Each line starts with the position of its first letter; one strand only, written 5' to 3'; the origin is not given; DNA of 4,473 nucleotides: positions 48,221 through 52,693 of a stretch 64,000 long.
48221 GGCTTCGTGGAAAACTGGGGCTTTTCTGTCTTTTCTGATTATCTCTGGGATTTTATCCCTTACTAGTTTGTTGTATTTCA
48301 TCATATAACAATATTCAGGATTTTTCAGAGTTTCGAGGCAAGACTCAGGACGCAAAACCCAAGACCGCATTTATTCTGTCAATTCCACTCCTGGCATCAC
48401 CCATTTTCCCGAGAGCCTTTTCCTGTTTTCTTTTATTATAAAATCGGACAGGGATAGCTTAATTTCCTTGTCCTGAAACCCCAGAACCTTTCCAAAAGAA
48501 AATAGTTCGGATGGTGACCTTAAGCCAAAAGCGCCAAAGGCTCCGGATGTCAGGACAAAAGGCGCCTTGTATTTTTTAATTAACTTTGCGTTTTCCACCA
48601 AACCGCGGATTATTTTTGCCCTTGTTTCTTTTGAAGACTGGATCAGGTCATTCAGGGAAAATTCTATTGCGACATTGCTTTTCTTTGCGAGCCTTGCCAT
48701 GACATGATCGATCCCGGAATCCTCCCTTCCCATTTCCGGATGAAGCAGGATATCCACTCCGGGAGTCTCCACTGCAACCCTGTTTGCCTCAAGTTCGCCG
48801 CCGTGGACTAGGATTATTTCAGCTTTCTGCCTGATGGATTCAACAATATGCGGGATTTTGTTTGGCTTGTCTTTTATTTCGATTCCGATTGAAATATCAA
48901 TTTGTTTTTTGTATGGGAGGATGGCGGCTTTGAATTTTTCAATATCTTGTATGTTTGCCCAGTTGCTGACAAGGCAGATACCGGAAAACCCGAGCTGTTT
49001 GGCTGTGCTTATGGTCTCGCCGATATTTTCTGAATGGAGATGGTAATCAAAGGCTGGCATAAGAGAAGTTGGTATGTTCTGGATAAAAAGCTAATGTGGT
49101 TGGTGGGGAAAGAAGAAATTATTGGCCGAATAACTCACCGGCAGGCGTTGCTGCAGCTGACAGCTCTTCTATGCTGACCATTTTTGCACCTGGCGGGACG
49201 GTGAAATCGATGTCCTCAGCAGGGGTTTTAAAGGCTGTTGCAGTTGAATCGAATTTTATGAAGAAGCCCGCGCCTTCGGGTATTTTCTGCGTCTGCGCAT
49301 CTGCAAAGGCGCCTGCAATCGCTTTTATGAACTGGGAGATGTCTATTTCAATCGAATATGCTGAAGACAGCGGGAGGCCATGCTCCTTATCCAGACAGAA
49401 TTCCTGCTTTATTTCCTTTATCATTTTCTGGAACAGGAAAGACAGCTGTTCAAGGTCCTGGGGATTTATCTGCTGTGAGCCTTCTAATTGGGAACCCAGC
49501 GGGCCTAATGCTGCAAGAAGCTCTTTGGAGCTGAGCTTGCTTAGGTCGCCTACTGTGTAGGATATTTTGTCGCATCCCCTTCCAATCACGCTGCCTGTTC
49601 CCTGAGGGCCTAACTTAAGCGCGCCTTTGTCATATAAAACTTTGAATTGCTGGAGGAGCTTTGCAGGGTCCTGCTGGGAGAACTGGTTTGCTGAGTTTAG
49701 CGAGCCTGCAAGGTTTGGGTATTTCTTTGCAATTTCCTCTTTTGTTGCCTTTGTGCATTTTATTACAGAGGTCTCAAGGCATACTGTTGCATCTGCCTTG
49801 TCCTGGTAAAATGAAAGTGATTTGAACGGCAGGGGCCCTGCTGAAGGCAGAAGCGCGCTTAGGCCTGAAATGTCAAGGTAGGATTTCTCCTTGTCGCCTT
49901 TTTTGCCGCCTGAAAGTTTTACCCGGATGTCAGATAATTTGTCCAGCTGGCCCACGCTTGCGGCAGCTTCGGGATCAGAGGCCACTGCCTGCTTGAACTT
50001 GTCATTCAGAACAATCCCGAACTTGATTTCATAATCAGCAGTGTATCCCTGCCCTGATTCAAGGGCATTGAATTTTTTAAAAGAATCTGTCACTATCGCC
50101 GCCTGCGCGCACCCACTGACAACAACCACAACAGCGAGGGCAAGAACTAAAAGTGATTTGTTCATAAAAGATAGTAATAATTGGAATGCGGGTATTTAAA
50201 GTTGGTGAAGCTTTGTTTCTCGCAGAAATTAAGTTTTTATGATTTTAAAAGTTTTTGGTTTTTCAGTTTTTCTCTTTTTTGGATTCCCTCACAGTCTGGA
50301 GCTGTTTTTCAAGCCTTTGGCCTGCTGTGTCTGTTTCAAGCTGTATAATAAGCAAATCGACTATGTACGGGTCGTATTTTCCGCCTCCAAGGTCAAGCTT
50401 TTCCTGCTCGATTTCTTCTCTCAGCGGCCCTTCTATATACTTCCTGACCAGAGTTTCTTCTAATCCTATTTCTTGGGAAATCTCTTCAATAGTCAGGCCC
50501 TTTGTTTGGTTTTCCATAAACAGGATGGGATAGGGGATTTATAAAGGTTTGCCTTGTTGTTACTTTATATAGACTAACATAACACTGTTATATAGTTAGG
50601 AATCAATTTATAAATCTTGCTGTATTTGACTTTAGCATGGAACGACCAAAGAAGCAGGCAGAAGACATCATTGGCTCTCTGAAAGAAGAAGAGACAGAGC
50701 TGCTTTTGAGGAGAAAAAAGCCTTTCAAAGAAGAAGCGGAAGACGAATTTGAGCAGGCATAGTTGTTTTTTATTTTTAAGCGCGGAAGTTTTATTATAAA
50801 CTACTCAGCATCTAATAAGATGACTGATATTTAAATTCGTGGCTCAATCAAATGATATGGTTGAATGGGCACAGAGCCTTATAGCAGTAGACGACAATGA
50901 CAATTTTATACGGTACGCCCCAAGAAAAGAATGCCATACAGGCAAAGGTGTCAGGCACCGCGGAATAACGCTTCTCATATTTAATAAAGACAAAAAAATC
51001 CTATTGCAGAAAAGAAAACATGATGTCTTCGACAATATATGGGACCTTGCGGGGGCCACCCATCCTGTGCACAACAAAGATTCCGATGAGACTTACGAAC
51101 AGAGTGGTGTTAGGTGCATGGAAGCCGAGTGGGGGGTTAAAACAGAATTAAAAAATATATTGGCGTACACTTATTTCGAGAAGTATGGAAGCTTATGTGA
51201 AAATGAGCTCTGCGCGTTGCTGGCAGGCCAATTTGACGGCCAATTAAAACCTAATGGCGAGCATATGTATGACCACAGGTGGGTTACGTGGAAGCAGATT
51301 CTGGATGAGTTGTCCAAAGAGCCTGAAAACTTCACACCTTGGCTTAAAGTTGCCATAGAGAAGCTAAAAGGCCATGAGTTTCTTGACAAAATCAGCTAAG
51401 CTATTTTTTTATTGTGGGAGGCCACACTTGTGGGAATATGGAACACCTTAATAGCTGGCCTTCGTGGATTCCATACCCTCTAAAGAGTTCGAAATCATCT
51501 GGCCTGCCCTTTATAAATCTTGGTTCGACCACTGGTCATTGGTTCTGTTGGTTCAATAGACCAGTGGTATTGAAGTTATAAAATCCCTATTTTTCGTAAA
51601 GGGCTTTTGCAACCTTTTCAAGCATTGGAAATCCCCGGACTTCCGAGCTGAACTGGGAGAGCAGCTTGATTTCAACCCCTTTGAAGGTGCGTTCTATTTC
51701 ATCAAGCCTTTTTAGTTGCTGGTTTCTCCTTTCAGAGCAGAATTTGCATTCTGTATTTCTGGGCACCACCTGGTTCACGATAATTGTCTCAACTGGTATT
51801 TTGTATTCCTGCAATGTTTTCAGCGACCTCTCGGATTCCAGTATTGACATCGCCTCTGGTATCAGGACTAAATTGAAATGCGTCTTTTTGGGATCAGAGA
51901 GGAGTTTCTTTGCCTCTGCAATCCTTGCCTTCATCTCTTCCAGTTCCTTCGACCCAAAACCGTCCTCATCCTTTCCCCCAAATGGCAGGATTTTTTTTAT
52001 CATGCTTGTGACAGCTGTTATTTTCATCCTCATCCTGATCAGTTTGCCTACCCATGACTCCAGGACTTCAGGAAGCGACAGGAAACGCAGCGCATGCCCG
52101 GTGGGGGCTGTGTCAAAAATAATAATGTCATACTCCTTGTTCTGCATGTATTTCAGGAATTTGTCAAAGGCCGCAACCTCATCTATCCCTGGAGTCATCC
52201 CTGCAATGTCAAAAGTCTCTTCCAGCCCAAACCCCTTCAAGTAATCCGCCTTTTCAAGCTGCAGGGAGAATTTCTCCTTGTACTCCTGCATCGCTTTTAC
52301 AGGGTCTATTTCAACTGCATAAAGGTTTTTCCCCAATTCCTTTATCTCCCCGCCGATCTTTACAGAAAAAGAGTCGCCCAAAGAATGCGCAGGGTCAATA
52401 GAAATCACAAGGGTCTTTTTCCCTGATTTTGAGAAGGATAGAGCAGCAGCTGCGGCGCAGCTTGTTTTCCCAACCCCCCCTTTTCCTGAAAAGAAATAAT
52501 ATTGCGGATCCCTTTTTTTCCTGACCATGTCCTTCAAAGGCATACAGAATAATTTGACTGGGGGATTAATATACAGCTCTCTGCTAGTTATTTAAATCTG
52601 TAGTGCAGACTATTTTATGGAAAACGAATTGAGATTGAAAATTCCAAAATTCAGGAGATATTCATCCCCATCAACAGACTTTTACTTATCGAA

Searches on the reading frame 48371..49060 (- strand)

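Call 54: search_protein_families(library=pfam, proteins=[window:48371-49060:-], max_evalue=0.01)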
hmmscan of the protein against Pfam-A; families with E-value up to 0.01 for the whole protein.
window:48371-49060:- (229 aa): 3 families
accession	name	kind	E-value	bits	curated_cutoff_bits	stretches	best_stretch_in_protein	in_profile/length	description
PF01876.22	RNase_P_p30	-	1.1e-33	116.9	35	1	14-205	15-212/214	RNase P subunit p30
PF16239.10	DUF4898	-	0.0041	17.6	25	1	36-86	23-72/82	Domain of unknown function (DUF4898)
PF02811.25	PHP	-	0.0047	17.7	26.4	0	11-65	15-66/164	PHP domain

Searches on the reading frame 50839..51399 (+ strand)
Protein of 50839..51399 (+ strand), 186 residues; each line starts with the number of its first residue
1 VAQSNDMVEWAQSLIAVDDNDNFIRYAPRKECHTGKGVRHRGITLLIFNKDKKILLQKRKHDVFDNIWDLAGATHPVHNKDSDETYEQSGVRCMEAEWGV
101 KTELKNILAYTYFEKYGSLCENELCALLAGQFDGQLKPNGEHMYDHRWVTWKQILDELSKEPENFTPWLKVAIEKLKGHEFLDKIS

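Call 54: search_protein_families(library=pfam, proteins=[window:50839-51399:+], max_evalue=0.01)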
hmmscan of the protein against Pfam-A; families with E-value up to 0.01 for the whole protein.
window:50839-51399:+ (186 aa): 2 families
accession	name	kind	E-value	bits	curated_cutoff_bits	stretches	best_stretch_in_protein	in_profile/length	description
PF00293.34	NUDIX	-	1.5e-10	41.6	21.1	1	39-169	2-134/134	NUDIX domain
PF14815.12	NUDIX_4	-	0.0098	16.1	35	0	44-106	2-58/113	NUDIX domain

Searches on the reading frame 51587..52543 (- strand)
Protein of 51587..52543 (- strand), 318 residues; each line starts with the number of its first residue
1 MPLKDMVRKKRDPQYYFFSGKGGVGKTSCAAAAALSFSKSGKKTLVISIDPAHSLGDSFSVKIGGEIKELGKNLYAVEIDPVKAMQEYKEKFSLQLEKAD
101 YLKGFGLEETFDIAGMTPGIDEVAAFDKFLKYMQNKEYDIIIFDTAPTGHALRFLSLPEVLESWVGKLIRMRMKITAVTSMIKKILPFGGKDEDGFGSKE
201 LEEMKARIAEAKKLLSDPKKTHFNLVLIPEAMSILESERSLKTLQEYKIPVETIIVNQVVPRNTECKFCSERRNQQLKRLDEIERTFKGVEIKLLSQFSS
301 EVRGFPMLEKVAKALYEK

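Call 54: search_protein_families(library=pfam, proteins=[window:51587-52543:-], max_evalue=0.01)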
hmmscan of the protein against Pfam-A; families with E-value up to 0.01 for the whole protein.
window:51587-52543:- (318 aa): 9 families
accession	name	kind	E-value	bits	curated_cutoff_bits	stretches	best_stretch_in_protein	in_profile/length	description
PF02374.21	ArsA_ATPase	-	2.1e-97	326.4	24.3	1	15-317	3-305/305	Anion-transporting ATPase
PF13614.12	AAA_31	-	2.6e-11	44.2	27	1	19-151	8-131/177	AAA domain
PF01656.29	CbiA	-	5.4e-10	39.7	25.4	1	17-267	3-91/125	CobQ/CobB/MinD/ParA nucleotide binding domain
PF10609.15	ParA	-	4.5e-08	33.3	27.1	1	18-50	9-41/246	NUBPL iron-transfer P-loop NTPase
PF00448.28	SRP54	-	2.4e-05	24.5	22.7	0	14-50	2-38/196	SRP54-type protein, GTPase domain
PF06564.18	CBP_BcsQ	-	0.00099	19.1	21.3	1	21-63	10-52/234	Cellulose biosynthesis protein BcsQ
PF00142.24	Fer4_NifH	-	0.0011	18.9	25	1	18-61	5-45/271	4Fe-4S iron sulfur cluster binding proteins, NifH/frxC family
PF13479.12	AAA_24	-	0.0072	16.6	27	0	19-146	8-73/195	AAA domain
PF02562.22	PhoH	-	0.0093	15.9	27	0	12-109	18-120/205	PhoH-like protein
